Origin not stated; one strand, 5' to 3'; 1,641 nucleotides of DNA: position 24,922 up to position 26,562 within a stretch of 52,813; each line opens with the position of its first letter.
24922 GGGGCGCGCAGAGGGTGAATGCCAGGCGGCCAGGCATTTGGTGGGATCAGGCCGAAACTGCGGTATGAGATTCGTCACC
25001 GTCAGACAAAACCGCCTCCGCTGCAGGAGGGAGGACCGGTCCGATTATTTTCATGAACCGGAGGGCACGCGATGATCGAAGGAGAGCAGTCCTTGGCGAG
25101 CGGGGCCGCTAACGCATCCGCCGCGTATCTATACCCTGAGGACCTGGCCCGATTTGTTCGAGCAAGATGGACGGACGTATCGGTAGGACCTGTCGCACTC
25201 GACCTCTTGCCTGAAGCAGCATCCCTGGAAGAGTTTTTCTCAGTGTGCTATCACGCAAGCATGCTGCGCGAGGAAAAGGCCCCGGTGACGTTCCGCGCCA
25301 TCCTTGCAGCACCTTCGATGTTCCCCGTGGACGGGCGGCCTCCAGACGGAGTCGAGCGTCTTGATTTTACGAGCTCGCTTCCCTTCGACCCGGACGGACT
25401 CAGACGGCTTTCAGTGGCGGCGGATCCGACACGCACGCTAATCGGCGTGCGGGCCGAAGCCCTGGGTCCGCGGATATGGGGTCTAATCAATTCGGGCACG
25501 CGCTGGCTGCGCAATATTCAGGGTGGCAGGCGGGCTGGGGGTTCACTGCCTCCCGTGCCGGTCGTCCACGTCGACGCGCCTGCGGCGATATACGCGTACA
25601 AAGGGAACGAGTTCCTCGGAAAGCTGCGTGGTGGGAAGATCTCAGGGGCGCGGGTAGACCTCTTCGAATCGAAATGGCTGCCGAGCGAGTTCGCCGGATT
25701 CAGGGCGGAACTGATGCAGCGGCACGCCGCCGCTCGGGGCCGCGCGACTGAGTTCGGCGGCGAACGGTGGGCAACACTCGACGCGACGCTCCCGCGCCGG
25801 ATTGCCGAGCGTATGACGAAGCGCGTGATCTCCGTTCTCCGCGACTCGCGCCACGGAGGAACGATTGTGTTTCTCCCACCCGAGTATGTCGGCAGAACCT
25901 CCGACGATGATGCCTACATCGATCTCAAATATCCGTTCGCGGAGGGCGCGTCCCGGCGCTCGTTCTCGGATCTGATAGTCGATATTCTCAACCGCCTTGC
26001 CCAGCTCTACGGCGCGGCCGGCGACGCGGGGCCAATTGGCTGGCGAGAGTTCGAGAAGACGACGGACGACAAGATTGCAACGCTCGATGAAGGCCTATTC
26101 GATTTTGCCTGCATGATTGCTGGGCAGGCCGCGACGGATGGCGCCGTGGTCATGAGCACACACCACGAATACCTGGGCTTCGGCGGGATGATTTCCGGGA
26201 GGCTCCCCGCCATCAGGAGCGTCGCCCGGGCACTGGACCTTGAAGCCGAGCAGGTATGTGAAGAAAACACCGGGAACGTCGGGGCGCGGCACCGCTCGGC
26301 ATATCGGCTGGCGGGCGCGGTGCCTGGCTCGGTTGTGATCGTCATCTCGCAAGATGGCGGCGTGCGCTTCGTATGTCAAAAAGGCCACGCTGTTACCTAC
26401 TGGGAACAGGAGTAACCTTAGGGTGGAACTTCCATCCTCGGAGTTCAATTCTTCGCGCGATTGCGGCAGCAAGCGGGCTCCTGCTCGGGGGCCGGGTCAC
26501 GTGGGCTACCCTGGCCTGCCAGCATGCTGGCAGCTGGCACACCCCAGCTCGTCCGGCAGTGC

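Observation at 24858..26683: Stand-alone sensor/DAC-fold gene inserted between hybD and hypC, bracketed by 133-bp direct repeats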

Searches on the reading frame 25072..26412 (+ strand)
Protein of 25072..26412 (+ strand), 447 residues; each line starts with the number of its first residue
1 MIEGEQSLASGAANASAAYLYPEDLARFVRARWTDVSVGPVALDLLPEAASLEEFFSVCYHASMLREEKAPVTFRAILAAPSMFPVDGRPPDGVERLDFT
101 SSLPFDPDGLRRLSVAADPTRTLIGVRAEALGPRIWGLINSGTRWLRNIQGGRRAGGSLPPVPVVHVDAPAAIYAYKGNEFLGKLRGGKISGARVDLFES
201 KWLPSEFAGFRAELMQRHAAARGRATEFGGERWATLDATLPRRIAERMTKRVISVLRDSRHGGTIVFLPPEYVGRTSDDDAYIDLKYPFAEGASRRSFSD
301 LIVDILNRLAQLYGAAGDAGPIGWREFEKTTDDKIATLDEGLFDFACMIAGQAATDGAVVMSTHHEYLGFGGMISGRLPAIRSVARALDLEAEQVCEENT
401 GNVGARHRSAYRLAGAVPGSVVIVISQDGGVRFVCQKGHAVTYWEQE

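Call 5: search_protein_families(library=pfam, proteins=[window:25072-26412:+], max_evalue=1)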
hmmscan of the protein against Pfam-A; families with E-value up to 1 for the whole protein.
window:25072-26412:+ (447 aa): 4 families
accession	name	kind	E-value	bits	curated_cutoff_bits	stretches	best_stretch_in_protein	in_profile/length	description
PF21751.2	DACNV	-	6.3e-23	81.2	27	1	44-139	4-97/98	Probable sensor domain DACNV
PF02457.21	DAC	-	0.00012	22.1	27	1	379-438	63-117/119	DisA bacterial checkpoint controller nucleotide-binding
PF02946.19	GTF2I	-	0.0078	17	27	1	52-93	5-45/75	GTF2I-like repeat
PF24198.1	DUF7423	-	0.053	14.4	27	1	208-249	33-67/84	Domain of unknown function (DUF7423)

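Call 6: search_protein_families(library=padloc, proteins=[window:25072-26412:+], max_evalue=1)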
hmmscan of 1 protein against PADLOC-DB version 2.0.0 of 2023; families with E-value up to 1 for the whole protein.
window:25072-26412:+ (447 aa): 0 families

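Call 7: search_protein_families(library=ncbifam, proteins=[window:25072-26412:+], max_evalue=1)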
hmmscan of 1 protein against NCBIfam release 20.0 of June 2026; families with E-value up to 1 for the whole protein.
window:25072-26412:+ (447 aa): 2 families
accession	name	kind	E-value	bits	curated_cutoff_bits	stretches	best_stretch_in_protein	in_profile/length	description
NF038328.1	c-di-AMP_CdaS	exception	0.12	11.9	225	1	381-439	132-186/191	sporulation-specific diadenylate cyclase CdaS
NF010009.0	PRK13482.1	equivalog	0.14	11.3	201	1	399-428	98-126/357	DNA integrity scanning diadenylate cyclase DisA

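Call 9: find_homologous_proteins(query=window:25072-26412:+)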
Query window:25072-26412:+ (447 aa): 1396 proteins with E <= 0.001 among 8000 candidates; the best 120 are listed.
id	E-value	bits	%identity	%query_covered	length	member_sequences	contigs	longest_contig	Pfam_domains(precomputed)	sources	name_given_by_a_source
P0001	5.2e-195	667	68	99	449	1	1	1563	PF21751.3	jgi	jgi:hypothetical protein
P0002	2.3e-194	665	67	100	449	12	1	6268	PF21751.3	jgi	jgi:hypothetical protein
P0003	7.6e-194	663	68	100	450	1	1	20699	PF21751.3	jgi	jgi:hypothetical protein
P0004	8.0e-191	653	67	98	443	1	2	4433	PF21751.3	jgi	jgi:hypothetical protein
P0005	1.0e-190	653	66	100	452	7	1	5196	PF21751.3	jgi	jgi:hypothetical protein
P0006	1.2e-190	652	67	100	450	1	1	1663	PF21751.3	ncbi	-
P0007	1.6e-190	652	66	99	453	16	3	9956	PF21751.3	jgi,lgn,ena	-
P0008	3.1e-190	651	67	100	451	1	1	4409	PF21751.3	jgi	jgi:hypothetical protein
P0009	8.2e-190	650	66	100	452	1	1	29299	PF21751.3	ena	-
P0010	2.0e-189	648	67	99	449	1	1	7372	PF21751.3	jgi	jgi:hypothetical protein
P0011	3.3e-189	648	66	100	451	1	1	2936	PF21751.3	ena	-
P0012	4.1e-189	647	67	100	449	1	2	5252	PF21751.3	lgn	-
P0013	7.4e-189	646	67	100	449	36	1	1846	PF21751.3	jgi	jgi:hypothetical protein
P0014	8.6e-189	646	66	100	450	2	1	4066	PF21751.3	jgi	jgi:hypothetical protein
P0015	2.2e-188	645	67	100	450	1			PF21751.3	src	-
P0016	4.1e-188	644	66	100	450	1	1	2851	PF21751.3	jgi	-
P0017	4.3e-188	644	67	99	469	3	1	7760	PF21751.3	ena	-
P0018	4.9e-188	644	67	99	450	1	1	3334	PF21751.3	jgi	jgi:hypothetical protein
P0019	5.4e-188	644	66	99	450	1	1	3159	PF21751.3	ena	-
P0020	8.4e-188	643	66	100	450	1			PF21751.3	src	-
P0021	8.6e-188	643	66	99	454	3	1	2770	PF21751.3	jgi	jgi:hypothetical protein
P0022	1.4e-187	642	67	98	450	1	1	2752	PF21751.3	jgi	jgi:hypothetical protein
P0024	1.8e-187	642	66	100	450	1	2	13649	PF21751.3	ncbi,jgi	jgi:hypothetical protein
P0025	2.3e-187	642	66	100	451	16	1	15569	PF21751.3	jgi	-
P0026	5.0e-187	640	66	100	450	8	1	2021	PF21751.3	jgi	jgi:hypothetical protein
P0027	5.4e-187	640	65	99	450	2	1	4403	PF21751.3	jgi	jgi:hypothetical protein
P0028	5.7e-187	640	65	100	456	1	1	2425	PF21751.3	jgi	jgi:hypothetical protein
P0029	7.1e-187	640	65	99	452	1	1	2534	PF21751.3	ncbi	-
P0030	1.5e-186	639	65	100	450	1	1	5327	PF21751.3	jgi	jgi:hypothetical protein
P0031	1.9e-186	638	65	100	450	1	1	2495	PF21751.3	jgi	jgi:hypothetical protein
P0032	2.2e-186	638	65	100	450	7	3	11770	PF21751.3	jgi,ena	jgi:hypothetical protein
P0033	2.2e-186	638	66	100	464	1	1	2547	PF21751.3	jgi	jgi:hypothetical protein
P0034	3.0e-186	638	65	100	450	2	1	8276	PF21751.3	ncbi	-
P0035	3.4e-186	638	65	99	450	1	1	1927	PF21751.3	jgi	jgi:hypothetical protein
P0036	4.8e-186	637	69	95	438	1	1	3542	PF21751.3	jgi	jgi:hypothetical protein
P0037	1.4e-185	636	66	100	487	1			PF21751.3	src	-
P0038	1.4e-185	636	66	100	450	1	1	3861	PF21751.3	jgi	jgi:hypothetical protein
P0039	1.8e-185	635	66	99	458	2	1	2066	PF21751.3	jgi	jgi:hypothetical protein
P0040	2.9e-185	635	66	99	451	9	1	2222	PF21751.3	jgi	jgi:hypothetical protein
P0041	4.6e-185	634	65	100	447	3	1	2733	PF21751.3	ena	-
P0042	7.1e-185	633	65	99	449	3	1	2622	PF21751.3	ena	-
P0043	7.2e-185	633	65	100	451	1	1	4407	PF21751.3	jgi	jgi:hypothetical protein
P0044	1.3e-184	632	65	100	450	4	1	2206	PF21751.3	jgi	-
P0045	3.0e-184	631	65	100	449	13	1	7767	PF21751.3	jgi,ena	jgi:hypothetical protein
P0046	3.7e-184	631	65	100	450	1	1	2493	PF21751.3,PF02457.22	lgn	-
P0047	4.2e-184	631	65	99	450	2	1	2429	PF21751.3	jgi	jgi:hypothetical protein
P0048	5.1e-184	631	65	100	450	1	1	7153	PF21751.3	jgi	jgi:hypothetical protein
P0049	5.6e-184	630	65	100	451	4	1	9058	PF21751.3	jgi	jgi:hypothetical protein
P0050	6.1e-184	630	65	100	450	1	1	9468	PF21751.3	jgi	jgi:hypothetical protein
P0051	7.9e-184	630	64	99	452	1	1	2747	PF21751.3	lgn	-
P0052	1.1e-183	629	65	100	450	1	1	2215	PF21751.3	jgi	jgi:hypothetical protein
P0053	1.4e-183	629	66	99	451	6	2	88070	PF21751.3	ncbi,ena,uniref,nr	ncbi:MAG: hypothetical protein AVDCRST_MAG28-2719 [uncultured Rubrobacteraceae bacterium]|uniref:Pro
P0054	1.5e-183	629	65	100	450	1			PF21751.3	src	-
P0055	1.6e-183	629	65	99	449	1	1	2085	PF21751.3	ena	-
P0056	1.7e-183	629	65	100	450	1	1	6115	PF21751.3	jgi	jgi:hypothetical protein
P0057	1.8e-183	629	64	100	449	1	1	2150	PF21751.3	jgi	jgi:hypothetical protein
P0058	1.9e-183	629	66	100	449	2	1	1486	PF21751.3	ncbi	-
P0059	2.2e-183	628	65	100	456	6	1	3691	PF21751.3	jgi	jgi:hypothetical protein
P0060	2.5e-183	628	64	100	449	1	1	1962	PF21751.3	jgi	jgi:hypothetical protein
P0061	2.6e-183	628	66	98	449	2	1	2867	PF21751.3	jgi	jgi:hypothetical protein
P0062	4.1e-183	628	64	100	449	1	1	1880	PF21751.3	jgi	jgi:hypothetical protein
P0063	6.1e-183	627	65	100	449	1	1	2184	PF21751.3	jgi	jgi:hypothetical protein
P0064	8.4e-183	626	65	100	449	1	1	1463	PF21751.3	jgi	-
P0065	9.4e-183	626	65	100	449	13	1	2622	PF21751.3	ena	-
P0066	1.3e-182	626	65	100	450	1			PF21751.3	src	-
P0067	1.3e-182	626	65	100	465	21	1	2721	PF21751.3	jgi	jgi:hypothetical protein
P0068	1.3e-182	626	64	100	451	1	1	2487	PF21751.3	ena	-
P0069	1.4e-182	626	64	100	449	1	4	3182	PF21751.3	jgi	jgi:hypothetical protein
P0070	1.5e-182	626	65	100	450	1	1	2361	PF21751.3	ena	-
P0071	2.7e-182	625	66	96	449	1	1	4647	PF21751.3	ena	-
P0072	3.0e-182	625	65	100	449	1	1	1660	PF21751.3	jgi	jgi:hypothetical protein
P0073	3.5e-182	624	64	100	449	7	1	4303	PF21751.3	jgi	-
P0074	6.0e-182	624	65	100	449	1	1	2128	PF21751.3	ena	-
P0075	6.9e-182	623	65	100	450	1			PF21751.3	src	-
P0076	8.5e-182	623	65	99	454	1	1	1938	PF21751.3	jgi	jgi:hypothetical protein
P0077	9.8e-182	623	64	100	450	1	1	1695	PF21751.3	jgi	jgi:hypothetical protein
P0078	1.0e-181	623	65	100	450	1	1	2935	PF21751.3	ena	-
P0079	1.0e-181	623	65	100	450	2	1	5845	PF21751.3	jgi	jgi:hypothetical protein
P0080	1.1e-181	623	64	100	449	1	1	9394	PF21751.3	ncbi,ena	-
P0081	1.1e-181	623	65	100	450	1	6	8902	PF21751.3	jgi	jgi:Probable sensor domain DACNV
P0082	1.1e-181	623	65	100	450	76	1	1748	PF21751.3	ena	-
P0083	1.3e-181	623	64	100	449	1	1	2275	PF21751.3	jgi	jgi:hypothetical protein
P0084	1.5e-181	622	64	99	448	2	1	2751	PF21751.3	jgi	-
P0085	1.7e-181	622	64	99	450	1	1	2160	PF21751.3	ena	-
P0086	1.9e-181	622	67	94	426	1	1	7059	PF21751.3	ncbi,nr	ncbi:MAG TPA: hypothetical protein VHG30_10650 [Microvirga sp.]|nr:hypothetical protein [Microvirga 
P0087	3.0e-181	621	64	100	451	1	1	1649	PF21751.3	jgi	jgi:hypothetical protein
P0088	3.2e-181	621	64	100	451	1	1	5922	PF21751.3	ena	-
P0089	3.4e-181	621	64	100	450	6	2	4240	PF21751.3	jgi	jgi:hypothetical protein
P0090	4.8e-181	621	64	100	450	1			PF21751.3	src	-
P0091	8.4e-181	620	65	100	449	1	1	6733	PF21751.3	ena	-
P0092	8.4e-181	620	64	100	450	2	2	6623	PF21751.3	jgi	jgi:hypothetical protein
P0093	9.2e-181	620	63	98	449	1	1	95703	PF21751.3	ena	-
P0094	1.1e-180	620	64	100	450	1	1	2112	PF21751.3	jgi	jgi:hypothetical protein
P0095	1.2e-180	619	65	100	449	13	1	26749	PF21751.3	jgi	jgi:hypothetical protein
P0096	2.1e-180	619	65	100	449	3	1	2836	PF21751.3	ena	-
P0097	3.1e-180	618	63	100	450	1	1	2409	PF21751.3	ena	-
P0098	5.6e-180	617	64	99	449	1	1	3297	PF21751.3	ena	-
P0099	5.6e-180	617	63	100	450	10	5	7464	PF21751.3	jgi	jgi:hypothetical protein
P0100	7.4e-180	617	65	100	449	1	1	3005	PF21751.3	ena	-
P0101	1.1e-179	616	64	100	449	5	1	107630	PF21751.3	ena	-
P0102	1.4e-179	616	64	100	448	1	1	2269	PF21751.3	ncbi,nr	ncbi:MAG: hypothetical protein M3151_06090 [Actinomycetota bacterium]|nr:hypothetical protein [Actin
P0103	1.4e-179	616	64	100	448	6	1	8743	PF21751.3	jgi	-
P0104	2.0e-179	615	64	100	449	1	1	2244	PF21751.3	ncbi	-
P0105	2.3e-179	615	67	93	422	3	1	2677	PF21751.3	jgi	jgi:hypothetical protein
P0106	2.4e-179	615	63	100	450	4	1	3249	PF21751.3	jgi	jgi:hypothetical protein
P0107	3.5e-179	615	64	100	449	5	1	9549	PF21751.3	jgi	jgi:hypothetical protein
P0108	3.6e-179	615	64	100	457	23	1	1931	PF21751.3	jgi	jgi:hypothetical protein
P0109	4.0e-179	614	64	100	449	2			PF21751.3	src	-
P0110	5.2e-179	614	64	100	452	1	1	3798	PF21751.3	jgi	jgi:hypothetical protein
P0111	5.6e-179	614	63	100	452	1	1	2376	PF21751.3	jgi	jgi:hypothetical protein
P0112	6.8e-179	614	63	100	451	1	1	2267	PF21751.3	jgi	jgi:hypothetical protein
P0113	9.7e-179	613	63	100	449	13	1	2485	PF21751.3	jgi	jgi:hypothetical protein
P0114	1.1e-178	613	64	99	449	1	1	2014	PF21751.3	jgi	jgi:hypothetical protein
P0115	1.2e-178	613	64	100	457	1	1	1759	PF21751.3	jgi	jgi:hypothetical protein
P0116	1.5e-178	613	64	100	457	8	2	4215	PF21751.3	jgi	jgi:hypothetical protein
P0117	1.5e-178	612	63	100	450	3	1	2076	PF21751.3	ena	-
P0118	1.9e-178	612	64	100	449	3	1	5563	PF21751.3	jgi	jgi:hypothetical protein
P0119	1.9e-178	612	63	99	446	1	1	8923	PF21751.3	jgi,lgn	jgi:hypothetical protein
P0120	2.1e-178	612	64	99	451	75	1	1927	PF21751.3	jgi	jgi:hypothetical protein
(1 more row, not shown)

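Call 10: find_encoding_contigs(protein=window:25072-26412:+, flank=10000, max_places=10)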
Protein window:25072-26412:+ (447 aa): 9 contigs read that carry it; 8 places shown.
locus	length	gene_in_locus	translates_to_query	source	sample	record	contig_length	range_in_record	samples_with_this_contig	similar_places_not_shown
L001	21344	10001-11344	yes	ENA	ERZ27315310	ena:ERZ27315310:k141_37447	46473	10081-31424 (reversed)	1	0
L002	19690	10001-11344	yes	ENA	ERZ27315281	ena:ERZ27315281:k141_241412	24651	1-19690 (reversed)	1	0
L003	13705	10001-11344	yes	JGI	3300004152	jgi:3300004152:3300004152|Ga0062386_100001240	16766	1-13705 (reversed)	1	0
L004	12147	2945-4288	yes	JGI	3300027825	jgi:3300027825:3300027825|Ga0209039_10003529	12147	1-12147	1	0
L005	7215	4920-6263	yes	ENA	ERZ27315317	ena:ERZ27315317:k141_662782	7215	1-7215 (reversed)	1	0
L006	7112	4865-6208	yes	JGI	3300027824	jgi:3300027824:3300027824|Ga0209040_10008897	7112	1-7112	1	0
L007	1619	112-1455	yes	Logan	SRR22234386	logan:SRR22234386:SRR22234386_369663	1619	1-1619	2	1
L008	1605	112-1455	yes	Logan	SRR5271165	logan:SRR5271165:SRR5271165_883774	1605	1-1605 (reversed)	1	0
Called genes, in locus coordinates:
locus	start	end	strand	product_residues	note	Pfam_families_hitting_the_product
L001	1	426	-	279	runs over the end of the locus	PF02548:Pantoate_transf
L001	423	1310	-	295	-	PF10727:Rossmann-like, PF03807:F420_oxidored (weak), PF10728:DUF2520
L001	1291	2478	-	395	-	PF00926:DHBP_synthase, PF00925:GTP_cyclohydro2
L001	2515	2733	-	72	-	-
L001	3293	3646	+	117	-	PF01155:HypA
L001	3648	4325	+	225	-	PF02492:cobW, PF03205:MobB (weak)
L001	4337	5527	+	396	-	PF01058:Oxidored_q6, PF14720:NiFe_hyd_SSU_C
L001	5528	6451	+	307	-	PF13187:Fer4_9 (faint), PF12797:Fer4_2 (faint), PF13237:Fer4_10 (weak), PF12838:Fer4_7 (weak), PF13237:Fer4_10 (weak), PF13247:Fer4_11, PF00037:Fer4 (weak), PF12837:Fer4_6 (weak), +1 more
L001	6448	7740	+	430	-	-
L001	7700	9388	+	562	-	PF27537:HoxH (faint), PF00374:NiFeSe_Hases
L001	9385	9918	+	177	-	PF01750:HycI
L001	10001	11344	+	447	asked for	PF21751:DACNV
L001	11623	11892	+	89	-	PF01455:HupF_HypC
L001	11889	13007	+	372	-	PF01924:HypD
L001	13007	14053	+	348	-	PF00586:AIRS, PF02769:AIRS_C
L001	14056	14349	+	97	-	PF00374:NiFeSe_Hases (weak)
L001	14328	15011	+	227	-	-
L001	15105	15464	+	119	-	-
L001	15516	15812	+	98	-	-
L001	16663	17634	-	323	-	PF14659:Phage_int_SAM_3 (weak), PF00589:Phage_integrase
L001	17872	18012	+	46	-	-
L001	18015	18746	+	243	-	PF02730:AFOR_N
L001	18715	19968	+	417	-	PF01314:AFOR_C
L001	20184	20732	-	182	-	-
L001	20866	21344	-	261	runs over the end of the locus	-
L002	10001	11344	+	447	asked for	PF21751:DACNV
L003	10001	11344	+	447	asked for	PF21751:DACNV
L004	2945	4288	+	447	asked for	PF21751:DACNV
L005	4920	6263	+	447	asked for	PF21751:DACNV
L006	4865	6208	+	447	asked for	PF21751:DACNV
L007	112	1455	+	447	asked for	PF21751:DACNV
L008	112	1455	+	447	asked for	PF21751:DACNV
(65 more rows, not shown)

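Call 23: search_solved_structures(query=A1, max_evalue=1, show_alignments=3)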
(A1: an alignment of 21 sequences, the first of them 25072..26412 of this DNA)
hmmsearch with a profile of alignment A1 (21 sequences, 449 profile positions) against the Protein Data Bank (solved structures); distinct sequences matched with E-value up to 1: 2.
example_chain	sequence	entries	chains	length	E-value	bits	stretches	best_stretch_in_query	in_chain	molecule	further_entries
2kl5_A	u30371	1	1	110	0.33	12.7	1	280-348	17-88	Uncharacterized protein yutD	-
7n8x_B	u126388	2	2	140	0.59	11.9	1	232-305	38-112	Chondroitin sulfate proteoglycan 4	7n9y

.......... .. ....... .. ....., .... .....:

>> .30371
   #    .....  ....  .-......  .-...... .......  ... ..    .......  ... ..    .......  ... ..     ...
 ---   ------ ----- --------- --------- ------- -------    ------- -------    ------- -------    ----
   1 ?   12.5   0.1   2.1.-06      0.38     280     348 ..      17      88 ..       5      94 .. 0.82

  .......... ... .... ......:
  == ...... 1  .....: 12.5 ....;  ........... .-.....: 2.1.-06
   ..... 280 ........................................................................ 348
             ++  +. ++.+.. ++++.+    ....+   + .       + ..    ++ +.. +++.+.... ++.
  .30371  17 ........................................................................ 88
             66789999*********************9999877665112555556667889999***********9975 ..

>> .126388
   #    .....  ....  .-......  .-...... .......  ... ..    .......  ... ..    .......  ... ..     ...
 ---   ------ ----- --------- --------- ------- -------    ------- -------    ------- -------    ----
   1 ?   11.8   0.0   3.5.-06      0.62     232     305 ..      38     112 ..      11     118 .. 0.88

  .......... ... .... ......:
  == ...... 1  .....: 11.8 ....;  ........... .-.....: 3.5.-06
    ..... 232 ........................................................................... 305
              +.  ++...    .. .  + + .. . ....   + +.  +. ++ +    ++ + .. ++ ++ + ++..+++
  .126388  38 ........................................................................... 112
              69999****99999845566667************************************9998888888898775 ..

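Call 28: find_encoding_contigs(protein=P0003, flank=7000, max_places=3)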
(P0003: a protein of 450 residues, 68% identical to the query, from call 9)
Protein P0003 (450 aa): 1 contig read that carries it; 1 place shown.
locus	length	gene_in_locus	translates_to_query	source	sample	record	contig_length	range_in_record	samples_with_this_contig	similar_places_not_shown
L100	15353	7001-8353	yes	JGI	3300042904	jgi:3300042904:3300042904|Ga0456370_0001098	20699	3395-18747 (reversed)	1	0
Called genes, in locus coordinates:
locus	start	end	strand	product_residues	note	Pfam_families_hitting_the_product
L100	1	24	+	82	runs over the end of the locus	-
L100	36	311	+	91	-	PF12728:HTH_17 (weak)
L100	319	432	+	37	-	-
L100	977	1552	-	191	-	PF18050:Cyclophil_like2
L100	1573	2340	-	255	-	PF23441:SDR, PF00106:adh_short, PF08659:KR, PF13561:adh_short_C2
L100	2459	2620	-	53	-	-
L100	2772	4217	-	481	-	PF00083:Sugar_tr, PF07690:MFS_1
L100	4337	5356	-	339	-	PF08240:ADH_N, PF16912:Glu_dehyd_C (faint), PF00107:ADH_zinc_N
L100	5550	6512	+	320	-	PF06719:AraC_N, PF00165:HTH_AraC (weak), PF12833:HTH_18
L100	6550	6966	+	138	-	PF07883:Cupin_2 (weak)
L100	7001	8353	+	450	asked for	PF21751:DACNV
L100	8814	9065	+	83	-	PF14026:SCO4226-like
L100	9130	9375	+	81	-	-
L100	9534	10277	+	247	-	PF00743:FMO-like (weak), PF13738:Pyr_redox_3, PF13434:Lys_Orn_oxgnase (weak)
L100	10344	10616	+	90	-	-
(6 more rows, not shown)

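Call 29: find_encoding_contigs(protein=P0053, flank=7000, max_places=3)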
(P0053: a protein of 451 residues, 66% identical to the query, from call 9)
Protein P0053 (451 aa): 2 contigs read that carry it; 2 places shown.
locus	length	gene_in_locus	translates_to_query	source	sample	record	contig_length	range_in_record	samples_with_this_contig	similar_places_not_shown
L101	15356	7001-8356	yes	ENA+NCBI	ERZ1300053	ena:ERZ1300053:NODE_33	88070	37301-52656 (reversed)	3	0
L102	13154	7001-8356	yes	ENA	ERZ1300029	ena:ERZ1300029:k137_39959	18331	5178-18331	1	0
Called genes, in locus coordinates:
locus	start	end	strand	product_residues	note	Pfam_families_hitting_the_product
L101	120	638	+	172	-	-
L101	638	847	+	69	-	PF28087:HVO_2523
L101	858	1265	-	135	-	PF00293:NUDIX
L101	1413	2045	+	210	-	PF08241:Methyltransf_11 (weak)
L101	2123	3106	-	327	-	PF00248:Aldo_ket_red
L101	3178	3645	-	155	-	PF00248:Aldo_ket_red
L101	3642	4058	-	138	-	PF00248:Aldo_ket_red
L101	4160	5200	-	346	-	PF08240:ADH_N, PF16912:Glu_dehyd_C (weak), PF00107:ADH_zinc_N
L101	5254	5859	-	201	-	PF07883:Cupin_2 (weak)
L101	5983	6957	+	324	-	PF06719:AraC_N, PF00165:HTH_AraC (weak), PF12833:HTH_18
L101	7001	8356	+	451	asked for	PF21751:DACNV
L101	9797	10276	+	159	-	PF00582:Usp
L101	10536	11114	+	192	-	PF19197:DUF5872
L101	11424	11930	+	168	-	-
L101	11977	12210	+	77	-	-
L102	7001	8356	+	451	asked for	PF21751:DACNV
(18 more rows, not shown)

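Call 30: find_encoding_contigs(protein=P0093, flank=7000, max_places=3)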
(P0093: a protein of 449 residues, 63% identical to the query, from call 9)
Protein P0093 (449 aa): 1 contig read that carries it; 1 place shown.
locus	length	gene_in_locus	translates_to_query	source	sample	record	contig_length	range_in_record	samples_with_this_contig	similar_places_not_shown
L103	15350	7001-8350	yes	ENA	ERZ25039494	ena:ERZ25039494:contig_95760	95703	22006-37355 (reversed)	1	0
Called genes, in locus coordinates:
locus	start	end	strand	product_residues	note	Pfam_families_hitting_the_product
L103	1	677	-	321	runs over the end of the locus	PF01968:Hydantoinase_A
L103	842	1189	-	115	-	PF05378:Hydant_A_N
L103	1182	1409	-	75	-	PF05378:Hydant_A_N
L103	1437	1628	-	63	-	PF13561:adh_short_C2 (weak)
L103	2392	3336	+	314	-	PF01619:Pro_dh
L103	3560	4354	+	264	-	PF05368:NmrA, PF13460:NAD_binding_10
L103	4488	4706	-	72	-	-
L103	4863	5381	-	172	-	PF00248:Aldo_ket_red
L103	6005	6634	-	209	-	-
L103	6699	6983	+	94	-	PF12833:HTH_18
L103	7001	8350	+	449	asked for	PF21751:DACNV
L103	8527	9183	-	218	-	PF00392:GntR, PF07729:FCD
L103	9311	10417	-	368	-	PF02746:MR_MLE_N, PF13378:MR_MLE_C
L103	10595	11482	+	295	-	PF02826:2-Hacid_dh_C, PF03446:NAD_binding_2, PF14833:NAD_binding_11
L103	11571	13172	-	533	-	PF00324:AA_permease, PF03845:Spore_permease, PF13520:AA_permease_2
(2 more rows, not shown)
